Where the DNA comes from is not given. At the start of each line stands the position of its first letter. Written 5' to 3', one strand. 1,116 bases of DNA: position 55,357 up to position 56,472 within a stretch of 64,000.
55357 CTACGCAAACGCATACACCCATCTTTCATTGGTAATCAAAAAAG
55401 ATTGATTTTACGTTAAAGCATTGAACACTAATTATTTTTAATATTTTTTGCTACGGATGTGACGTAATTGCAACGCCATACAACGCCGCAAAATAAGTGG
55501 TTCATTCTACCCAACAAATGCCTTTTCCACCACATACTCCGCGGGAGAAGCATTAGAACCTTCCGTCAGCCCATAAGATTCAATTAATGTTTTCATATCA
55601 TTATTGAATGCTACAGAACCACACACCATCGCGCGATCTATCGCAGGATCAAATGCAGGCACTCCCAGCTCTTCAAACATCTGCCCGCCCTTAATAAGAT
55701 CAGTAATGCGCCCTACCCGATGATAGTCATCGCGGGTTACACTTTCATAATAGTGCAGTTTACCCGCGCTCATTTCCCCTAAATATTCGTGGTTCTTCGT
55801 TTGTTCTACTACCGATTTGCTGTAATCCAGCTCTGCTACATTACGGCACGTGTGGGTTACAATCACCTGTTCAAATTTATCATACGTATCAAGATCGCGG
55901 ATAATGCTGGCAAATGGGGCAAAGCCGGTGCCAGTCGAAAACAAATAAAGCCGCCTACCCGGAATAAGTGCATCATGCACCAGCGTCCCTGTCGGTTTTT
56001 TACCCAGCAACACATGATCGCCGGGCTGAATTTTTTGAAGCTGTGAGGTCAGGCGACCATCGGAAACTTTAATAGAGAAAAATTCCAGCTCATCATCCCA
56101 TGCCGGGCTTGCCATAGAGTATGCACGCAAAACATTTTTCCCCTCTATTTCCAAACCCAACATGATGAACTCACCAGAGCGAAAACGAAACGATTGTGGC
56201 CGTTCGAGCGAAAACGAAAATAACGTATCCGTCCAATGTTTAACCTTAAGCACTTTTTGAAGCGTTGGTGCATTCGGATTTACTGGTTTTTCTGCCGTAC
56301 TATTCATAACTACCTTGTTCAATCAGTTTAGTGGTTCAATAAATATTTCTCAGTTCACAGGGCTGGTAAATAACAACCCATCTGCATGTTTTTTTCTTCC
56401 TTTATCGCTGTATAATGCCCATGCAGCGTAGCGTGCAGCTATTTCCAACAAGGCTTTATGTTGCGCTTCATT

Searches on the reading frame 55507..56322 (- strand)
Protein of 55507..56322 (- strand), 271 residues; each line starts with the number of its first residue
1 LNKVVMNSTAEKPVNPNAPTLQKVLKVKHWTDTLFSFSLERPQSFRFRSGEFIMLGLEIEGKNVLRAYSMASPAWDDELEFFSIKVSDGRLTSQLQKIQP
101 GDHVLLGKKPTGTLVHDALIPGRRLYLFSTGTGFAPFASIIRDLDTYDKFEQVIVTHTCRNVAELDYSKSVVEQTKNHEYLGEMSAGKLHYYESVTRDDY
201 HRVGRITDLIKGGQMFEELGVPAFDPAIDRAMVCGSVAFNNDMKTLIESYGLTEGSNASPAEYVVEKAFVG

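Call 5: search_protein_families(library=pfam, proteins=[window:55507-56322:-], max_evalue=0.01)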
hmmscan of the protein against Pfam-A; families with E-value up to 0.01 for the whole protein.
window:55507-56322:- (271 aa): 2 families
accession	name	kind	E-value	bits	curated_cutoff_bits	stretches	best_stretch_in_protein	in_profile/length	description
PF00970.30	FAD_binding_6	-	2.1e-09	38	21.1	1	33-113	15-96/99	Oxidoreductase FAD-binding domain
PF00175.26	NAD_binding_1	-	1.2e-05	26.3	22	1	129-243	3-107/109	Oxidoreductase NAD-binding domain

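Call 6: search_protein_families(library=ncbifam, proteins=[window:55507-56322:-], max_evalue=0.01)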
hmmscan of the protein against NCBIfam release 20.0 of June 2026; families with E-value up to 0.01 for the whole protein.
window:55507-56322:- (271 aa): 14 families
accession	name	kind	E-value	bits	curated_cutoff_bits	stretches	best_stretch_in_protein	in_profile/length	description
NF008178.0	PRK10926.1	equivalog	2.1e-38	132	390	1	22-248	7-226/248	ferredoxin--NADP(+) reductase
NF004317.0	PRK05713.1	equivalog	2.4e-14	53.3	338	1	23-176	95-246/312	iron-sulfur-binding ferredoxin reductase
NF006220.0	PRK08345.1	subfamily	2.8e-13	49.8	395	1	16-246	7-236/294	cytochrome-c3 hydrogenase subunit gamma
NF040810.1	BenC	equivalog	2e-12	47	430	1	22-165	107-248/333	benzoate 1,2-dioxygenase electron transfer component BenC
NF045803.1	MethMoxFADbindMmoC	equivalog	5.1e-12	45.2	500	1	42-167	135-258/343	aromatic/alkene monooxygenase hydroxylase FAD-binding subunit MmoC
NF009805.0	PRK13289.1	equivalog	7.6e-11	41.6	432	1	29-253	164-383/399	NO-inducible flavohemoprotein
NF058606.1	GlBtMonoRdsGbcB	equivalog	3.8e-10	39.2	500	1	30-170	26-166/362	glycine betaine monooxygenase reductase subunit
TIGR02160.1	PA_CoA_Oxy5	hypoth_equivalog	1.3e-09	37.4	420.8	1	25-254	7-233/352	1,2-phenylacetyl-CoA epoxidase subunit PaaE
NF040835.1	sulfhyd_HydG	equivalog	1.6e-08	34.2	650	1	14-199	12-192/292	NADPH-dependent hydrogenase/sulfhydrogenase 1 subunit gamma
NF005963.0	PRK08051.1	equivalog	1.1e-07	31.5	230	1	23-181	7-162/233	NAD(P)H-flavin reductase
NF007964.0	PRK10684.1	equivalog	1.5e-06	27.4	383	1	17-253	7-228/333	NADH oxidoreductase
NF040830.1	sulfhyd_ShyC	equivalog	4.6e-06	26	600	1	23-182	10-168/288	NAD(P)-dependent hydrogenase/sulfhydrogenase 2 subunit gamma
NF000796.0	PRK00054.1-1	equivalog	0.00022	20.5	224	1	22-183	6-149/254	dihydroorotate dehydrogenase electron transfer subunit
NF008822.0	PRK11872.1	equivalog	0.0041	16.2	402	1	43-165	133-252/341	anthranilate 1,2-dioxygenase electron transfer component AntC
